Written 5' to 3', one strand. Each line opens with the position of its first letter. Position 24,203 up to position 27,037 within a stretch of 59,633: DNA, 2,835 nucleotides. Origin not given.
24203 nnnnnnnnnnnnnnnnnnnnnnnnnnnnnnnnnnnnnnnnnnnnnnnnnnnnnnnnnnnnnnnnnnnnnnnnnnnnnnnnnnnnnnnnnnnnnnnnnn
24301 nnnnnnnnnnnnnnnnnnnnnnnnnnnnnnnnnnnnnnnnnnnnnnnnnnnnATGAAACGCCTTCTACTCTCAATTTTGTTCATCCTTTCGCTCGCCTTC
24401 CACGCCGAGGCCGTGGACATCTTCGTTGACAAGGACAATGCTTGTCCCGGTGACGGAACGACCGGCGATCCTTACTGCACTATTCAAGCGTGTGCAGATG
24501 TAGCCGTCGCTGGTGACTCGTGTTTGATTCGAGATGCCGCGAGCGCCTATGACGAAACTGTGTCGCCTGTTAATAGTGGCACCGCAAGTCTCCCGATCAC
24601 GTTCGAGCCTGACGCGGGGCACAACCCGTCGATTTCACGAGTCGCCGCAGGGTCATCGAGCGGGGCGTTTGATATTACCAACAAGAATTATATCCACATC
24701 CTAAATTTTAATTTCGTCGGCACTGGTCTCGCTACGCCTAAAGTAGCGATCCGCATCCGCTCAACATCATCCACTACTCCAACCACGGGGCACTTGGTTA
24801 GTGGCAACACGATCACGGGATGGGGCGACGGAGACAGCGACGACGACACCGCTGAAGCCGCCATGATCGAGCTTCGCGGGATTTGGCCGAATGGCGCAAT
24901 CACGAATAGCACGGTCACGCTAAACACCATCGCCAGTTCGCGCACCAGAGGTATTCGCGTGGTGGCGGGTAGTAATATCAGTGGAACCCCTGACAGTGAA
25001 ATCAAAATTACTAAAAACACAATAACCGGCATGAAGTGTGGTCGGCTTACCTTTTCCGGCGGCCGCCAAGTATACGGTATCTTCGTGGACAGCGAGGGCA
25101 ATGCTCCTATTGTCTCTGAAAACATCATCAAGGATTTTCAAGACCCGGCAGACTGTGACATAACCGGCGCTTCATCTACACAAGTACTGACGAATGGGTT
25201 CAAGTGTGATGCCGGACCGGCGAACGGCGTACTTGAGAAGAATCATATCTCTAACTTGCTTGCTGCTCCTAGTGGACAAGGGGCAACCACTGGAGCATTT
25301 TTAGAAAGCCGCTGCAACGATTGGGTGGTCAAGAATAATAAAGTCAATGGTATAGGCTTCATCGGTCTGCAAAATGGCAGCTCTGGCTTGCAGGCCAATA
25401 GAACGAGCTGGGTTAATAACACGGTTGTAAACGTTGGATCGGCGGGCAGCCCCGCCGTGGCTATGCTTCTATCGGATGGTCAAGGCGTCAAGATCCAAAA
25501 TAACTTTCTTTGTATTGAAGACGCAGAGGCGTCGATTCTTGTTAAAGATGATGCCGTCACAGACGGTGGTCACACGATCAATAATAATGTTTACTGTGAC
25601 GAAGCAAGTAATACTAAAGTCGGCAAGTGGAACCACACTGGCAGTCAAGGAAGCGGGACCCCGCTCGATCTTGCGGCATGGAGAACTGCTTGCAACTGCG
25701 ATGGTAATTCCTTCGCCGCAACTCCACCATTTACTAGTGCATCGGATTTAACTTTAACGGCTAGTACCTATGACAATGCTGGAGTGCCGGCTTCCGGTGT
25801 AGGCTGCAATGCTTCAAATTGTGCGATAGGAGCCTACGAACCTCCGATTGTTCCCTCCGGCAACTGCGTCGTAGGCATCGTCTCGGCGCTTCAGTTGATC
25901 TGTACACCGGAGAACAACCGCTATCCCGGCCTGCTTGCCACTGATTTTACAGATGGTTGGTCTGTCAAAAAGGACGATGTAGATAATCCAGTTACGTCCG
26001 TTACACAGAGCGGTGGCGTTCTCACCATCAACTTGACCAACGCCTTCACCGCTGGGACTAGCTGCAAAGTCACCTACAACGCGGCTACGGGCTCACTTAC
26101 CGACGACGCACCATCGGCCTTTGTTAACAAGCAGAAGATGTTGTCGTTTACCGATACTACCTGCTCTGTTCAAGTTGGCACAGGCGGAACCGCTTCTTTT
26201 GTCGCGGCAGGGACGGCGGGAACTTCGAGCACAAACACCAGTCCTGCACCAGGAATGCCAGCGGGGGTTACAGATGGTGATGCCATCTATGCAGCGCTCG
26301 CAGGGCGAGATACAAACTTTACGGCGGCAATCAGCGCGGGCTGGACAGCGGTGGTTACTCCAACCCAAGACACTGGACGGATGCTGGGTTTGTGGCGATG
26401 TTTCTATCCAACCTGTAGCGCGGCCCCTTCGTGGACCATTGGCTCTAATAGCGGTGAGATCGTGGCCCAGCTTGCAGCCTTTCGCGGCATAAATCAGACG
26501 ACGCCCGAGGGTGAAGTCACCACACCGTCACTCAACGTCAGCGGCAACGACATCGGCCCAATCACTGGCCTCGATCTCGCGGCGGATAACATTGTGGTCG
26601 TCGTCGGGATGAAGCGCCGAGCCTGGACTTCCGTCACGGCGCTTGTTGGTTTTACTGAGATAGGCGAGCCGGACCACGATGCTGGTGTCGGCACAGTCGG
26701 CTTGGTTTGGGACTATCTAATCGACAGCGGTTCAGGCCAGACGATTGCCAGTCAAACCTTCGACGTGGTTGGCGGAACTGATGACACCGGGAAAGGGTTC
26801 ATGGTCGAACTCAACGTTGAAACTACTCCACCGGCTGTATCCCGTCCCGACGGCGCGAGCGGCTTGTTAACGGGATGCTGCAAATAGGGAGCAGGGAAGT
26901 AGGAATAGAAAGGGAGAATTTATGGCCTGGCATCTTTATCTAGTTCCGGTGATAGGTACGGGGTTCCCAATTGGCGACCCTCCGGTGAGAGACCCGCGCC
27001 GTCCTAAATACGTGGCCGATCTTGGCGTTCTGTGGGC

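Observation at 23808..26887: Two ATGA-coupled proteins with cleavable Sec signal peptides in the tail region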

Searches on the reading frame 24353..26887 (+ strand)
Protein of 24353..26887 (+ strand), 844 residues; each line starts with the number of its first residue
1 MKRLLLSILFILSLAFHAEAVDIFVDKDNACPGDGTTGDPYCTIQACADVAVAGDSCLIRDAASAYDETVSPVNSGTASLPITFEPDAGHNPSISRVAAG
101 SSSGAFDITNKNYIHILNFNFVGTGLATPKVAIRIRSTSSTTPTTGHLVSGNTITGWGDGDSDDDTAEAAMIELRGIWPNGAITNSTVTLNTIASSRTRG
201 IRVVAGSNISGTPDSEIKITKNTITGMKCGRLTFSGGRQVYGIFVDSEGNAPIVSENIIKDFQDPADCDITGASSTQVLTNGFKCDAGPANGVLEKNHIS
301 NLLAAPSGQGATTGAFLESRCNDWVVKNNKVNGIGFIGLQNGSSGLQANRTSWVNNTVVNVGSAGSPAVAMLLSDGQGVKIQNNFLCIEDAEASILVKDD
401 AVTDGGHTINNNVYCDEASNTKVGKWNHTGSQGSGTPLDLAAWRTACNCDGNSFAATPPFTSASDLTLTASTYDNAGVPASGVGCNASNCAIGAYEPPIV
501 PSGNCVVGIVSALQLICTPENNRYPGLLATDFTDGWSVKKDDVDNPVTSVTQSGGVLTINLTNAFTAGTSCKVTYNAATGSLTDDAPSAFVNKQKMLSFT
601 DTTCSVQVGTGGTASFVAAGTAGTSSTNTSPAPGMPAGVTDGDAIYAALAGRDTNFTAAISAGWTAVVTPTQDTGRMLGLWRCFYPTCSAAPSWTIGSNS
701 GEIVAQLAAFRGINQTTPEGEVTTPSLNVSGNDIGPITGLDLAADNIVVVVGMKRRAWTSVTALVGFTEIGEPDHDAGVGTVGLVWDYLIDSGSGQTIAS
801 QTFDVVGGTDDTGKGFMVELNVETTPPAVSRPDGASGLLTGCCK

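Call 5: search_protein_families(library=pfam, proteins=[window:24353-26887:+], max_evalue=0.01)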
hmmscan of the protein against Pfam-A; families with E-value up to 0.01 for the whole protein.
window:24353-26887:+ (844 aa): 0 families

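Call 6: search_protein_families(library=phrogs, proteins=[window:24353-26887:+], max_evalue=0.01)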
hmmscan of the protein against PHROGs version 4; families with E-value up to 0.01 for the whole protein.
window:24353-26887:+ (844 aa): 0 families

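Call 7: search_dna_similar(query=window:24353-26887:+, collection=phages, mode=protein, max_evalue=0.001)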
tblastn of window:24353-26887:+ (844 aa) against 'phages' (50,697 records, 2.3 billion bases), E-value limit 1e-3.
No match.

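Call 9: find_homologous_proteins(query=window:24353-26887:+, max_evalue=0.001)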
Query window:24353-26887:+ (844 aa): 4 proteins with E <= 0.001 among 8000 candidates.
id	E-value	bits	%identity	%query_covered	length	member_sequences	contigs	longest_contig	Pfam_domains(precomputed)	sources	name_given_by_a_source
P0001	1.9e-128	448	44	73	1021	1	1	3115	PF13229.13,PF22842.4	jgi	jgi:parallel beta-helix repeat protein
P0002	1.2e-5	42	35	14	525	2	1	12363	-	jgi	jgi:hypothetical protein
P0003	2.5e-5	41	42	11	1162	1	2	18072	PF13229.13,PF01833.31,PF22842.4,PF10102.15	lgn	-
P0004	7.3e-4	36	41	10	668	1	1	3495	PF22842.4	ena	-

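Call 21: find_encoding_contigs(protein=P0001, flank=10000, max_places=3)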
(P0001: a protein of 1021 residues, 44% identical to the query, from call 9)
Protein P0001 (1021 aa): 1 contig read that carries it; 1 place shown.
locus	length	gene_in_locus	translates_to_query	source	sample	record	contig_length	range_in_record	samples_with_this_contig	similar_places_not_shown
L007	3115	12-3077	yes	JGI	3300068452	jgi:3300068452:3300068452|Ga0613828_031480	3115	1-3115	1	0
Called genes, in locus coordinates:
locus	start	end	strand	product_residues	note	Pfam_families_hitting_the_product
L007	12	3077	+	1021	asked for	PF22842:Pel9A-like_beta_helix (weak), PF13229:Beta_helix (weak)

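Call 41: search_protein_representatives(protein=window:24353-26884:+)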
Query: 844 residues. Proteins with E-value up to 0.001 (for the whole library): 875; up to 1e-10: 241; up to 1e-30: 53. The best 150 are listed.
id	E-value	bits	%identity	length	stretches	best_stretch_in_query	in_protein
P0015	1.5e-216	737.8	52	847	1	1-843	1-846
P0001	6.0e-129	448.1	46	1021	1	7-638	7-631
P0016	1.3e-119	417.2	41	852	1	3-839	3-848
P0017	3.9e-101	356.1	42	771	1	1-615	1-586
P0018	1.6e-73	264.7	39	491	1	10-502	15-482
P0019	1.5e-70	254.9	36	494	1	7-493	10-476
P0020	5.1e-67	243.2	35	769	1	1-619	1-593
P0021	2.4e-58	214.5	37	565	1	10-470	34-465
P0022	8.9e-57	209.3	38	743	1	7-499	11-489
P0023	9.4e-56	206.0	37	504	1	1-497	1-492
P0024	4.7e-55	203.7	100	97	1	749-844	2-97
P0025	7.4e-55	203.0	34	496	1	7-489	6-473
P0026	8.3e-52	192.9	33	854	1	34-696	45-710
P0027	8.3e-52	192.9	36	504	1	1-472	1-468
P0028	1.3e-51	192.3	35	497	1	5-491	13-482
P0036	1.1e-46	176.0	35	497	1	4-482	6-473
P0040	8.1e-43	163.2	33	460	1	1-453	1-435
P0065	2.8e-31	125.0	36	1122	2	614-825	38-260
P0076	1.3e-26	109.5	39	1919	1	614-824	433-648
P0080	5.4e-26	107.5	40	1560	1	614-831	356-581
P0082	1.4e-25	106.2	40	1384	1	614-823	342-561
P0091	1.1e-24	103.2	39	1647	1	614-823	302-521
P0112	6.7e-21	90.7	37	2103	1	613-827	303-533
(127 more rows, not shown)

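Call 46: predict_structure(alignment_id=A1)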
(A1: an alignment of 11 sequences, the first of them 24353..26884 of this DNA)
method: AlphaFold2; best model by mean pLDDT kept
length: 844 residues; sequences in the alignment: 11
mean_pLDDT: 69.4   pTM: 0.53
mean pLDDT of the five models: 69.4, 69.4, 69.0, 68.2, 66.4
residues with pLDDT >= 90: 197; 70-90: 256; 50-70: 208; < 50: 183
segments of 3 or more residues with pLDDT < 50: 125-127, 233-235, 306-309, 364-367, 401-405, 416-504, 506-511, 519-528, 581-612, 777-779, 826-844
pLDDT, mean of each block of 10 residues (from residue 1): 73 66 91 88 94 96 85 95 96 74 82 96 62 87 90 75 55 81 90 84 72 70 84 59 78 90 70 62 77 88 57 72 83 68 56 76 52 62 65 54 52 52 40 35 37 28 27 26 25 26 45 57 45 65 72 66 65 63 41 45 41 79 79 90 92 69 86 73 88 75 89 91 85 87 92 81 92 63 89 87 79 89 56 30 29
secondary structure, 60 per line:
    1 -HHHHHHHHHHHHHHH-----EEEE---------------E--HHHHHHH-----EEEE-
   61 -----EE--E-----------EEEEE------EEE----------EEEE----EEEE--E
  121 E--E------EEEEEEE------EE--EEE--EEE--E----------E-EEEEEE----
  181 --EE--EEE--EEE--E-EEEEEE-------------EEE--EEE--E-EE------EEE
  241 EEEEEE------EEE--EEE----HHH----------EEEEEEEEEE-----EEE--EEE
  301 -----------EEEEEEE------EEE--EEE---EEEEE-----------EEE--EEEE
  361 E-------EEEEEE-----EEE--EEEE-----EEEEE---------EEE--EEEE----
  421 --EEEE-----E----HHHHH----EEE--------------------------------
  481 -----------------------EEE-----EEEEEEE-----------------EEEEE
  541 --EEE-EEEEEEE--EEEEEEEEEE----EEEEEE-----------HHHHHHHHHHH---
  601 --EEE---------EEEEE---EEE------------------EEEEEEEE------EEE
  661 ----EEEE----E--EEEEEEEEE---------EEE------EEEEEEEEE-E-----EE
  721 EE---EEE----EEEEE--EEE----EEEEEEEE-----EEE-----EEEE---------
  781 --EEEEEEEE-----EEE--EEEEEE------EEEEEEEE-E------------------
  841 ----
elements in order (helices of 4 or more, strands of 3 or more residues): H2-16 E22-25 H44-50 E56-59 E82-86 E93-95 E106-109 E114-117 E131-137 E148-150 E153-155 E171-176 E187-189 E192-194 E199-204 E218-220 E223-225 E238-246 E253-255 E258-260 E278-287 E293-295 E298-300 E312-318 E325-327 E330-332 E336-340 E352-354 E357-361 E369-374 E380-382 E385-388 E394-398 E408-410 E413-416 E423-426 H437-441 E446-448 E504-506 E512-518 E536-540 E543-545 E547-553 E556-565 E570-575 H587-597 E603-605 E615-619 E623-625 E644-651 E658-660 E665-668 E676-684 E694-696 E703-711 E719-722 E726-728 E733-737 E740-742 E747-754 E760-762 E768-771 E783-790 E796-798 E801-806 E813-820

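Call 51: fold_search(model_id=the predicted structure, library=pdb)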
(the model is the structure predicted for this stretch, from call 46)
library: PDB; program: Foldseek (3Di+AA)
matches with E <= 10: 355; with E <= 0.001: 13
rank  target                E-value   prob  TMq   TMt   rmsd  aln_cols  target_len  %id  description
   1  5gqc_A                3.3e-06  1.00  0.34  0.47   7.9       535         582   14  Crystal structure of lacto-N-biosidase LnbX from Bifidobacterium longum subsp. longum, ligand-free form (released 2017-04-19)
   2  6kqs_A                4.1e-06  1.00  0.34  0.45   8.2       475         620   14  Crystal Structure of GH136 lacto-N-biosidase from Eubacterium ramulus - selenomethionine derivative (released 2020-06-10)
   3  6kqt_A                1.6e-05  1.00  0.34  0.45   6.8       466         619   15  Crystal Structure of GH136 lacto-N-biosidase from Eubacterium ramulus - native protein (released 2020-06-10)
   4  7v6m_A                1.2e-04  1.00  0.33  0.47   9.3       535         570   13  Crystal structure of lacto-N-biosidase TnX from Tynzenella nexilis, lacto-N-biose complex (released 2022-02-09)
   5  5olr_A                2.2e-04  1.00  0.26  0.45   9.5       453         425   12  Rhamnogalacturonan lyase (released 2017-11-29)
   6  5olr_C                2.3e-04  1.00  0.24  0.42  13.2       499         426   11  Rhamnogalacturonan lyase (released 2017-11-29)
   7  3vst_A                2.5e-04  1.00  0.26  0.33   9.5       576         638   11  The complex structure of XylC with Tris (released 2013-02-27)
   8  7o84_B                3.8e-04  1.00  0.24  0.44  10.2       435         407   13  Structure of the PL6 family alginate lyase Pedsa0632 from Pseudopedobacter saltans in complex with substrate (released 2021-07-28)
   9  5olq_A                3.8e-04  1.00  0.24  0.43  11.2       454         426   13  Rhamnogalacturonan lyase (released 2017-11-29)
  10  4xn0                  6.6e-04  0.91  0.15  0.19  21.1       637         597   10  Tailspike protein mutant E372A of E. coli bacteriophage HK620 (released 2016-01-27)
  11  8bwk_D                6.9e-04  0.98  0.15  0.17  22.0       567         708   13  Metagenomic derived PL6 alginate lyase (released 2023-12-20)
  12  4xlc                  8.6e-04  0.91  0.16  0.20  20.8       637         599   10  Tailspike protein double mutant D339N/E372A of E. coli bacteriophage HK620 (released 2016-01-20)
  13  2vji                  9.4e-04  0.98  0.20  0.26  19.8       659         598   10  Tailspike protein of E.coli bacteriophage HK620 (released 2008-07-01)
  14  5olq_C                1.1e-03  1.00  0.27  0.48   9.2       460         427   12  Rhamnogalacturonan lyase (released 2017-11-29)
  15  4nk8                  1.2e-03  1.00  0.22  0.40   9.6       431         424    8  Crystal Structure of the periplasmic alginate epimerase AlgG D317A mutant (released 2014-01-15)
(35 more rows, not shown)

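Call 52: fold_search(model_id=the predicted structure, library=viral)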
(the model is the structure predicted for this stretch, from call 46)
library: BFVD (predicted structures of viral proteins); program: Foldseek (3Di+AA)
matches with E <= 10: 854; with E <= 0.001: 71
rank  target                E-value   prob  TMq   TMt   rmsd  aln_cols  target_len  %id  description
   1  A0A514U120            6.5e-10  1.00  0.14  0.17  25.9       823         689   12  Minor tail protein [Gordonia phage Phendrix]
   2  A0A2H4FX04            1.0e-07  1.00  0.22  0.20  28.9       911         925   11  (no name in the UniProt tables at hand)
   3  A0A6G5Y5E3            4.4e-07  1.00  0.17  0.19  26.3       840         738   10  (no name in the UniProt tables at hand)
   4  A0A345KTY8            7.1e-07  1.00  0.15  0.25  20.3       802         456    8  (no name in the UniProt tables at hand)
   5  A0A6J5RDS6            1.7e-06  1.00  0.27  0.32   9.7       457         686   13  Right handed beta helix region [uncultured Caudovirales phage]
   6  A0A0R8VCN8            5.5e-06  1.00  0.21  0.27   2.8       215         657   18  (no name in the UniProt tables at hand)
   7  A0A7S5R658            8.5e-06  1.00  0.20  0.32  10.9       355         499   15  (no name in the UniProt tables at hand)
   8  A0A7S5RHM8            9.3e-06  1.00  0.20  0.50  11.1       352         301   15  (no name in the UniProt tables at hand)
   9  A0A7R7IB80            9.7e-06  1.00  0.20  0.75   3.8       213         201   17  (no name in the UniProt tables at hand)
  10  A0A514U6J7            1.5e-05  0.92  0.12  0.15  25.4       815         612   10  Probable tail spike protein [Klebsiella phage KMI1]
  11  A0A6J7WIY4            1.8e-05  1.00  0.20  0.70   4.1       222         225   18  Uncharacterized protein [uncultured Caudovirales phage]
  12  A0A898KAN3            1.8e-05  1.00  0.21  0.54   4.5       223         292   15  (no name in the UniProt tables at hand)
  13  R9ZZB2                1.8e-05  1.00  0.26  0.24  11.2       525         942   13  Structural protein [Cellulophaga phage phi17:2]
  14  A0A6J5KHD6            1.9e-05  1.00  0.21  0.19  69.2      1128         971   13  Pectate lyase superfamily protein [uncultured Caudovirales phage]
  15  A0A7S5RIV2            2.2e-05  1.00  0.21  0.74   3.3       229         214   18  Uncharacterized protein [Rhizobium phage RHph_I1_6]
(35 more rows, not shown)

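Call 70: search_protein_families(library=pfam, proteins=[P0076, P0080, P0082, P0091, P0112, P0065], max_evalue=0.001)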
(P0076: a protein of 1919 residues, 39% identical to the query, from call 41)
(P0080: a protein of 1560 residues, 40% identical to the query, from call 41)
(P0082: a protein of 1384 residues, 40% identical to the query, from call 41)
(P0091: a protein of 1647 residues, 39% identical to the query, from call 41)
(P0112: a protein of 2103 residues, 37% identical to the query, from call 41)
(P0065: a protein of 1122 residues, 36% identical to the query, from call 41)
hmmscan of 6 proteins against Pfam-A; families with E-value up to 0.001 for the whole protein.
P0076 (1919 aa): 0 families

P0080 (1560 aa): 0 families

P0082 (1384 aa): 0 families

P0091 (1647 aa): 0 families

P0112 (2103 aa): 0 families

P0065 (1122 aa): 0 families
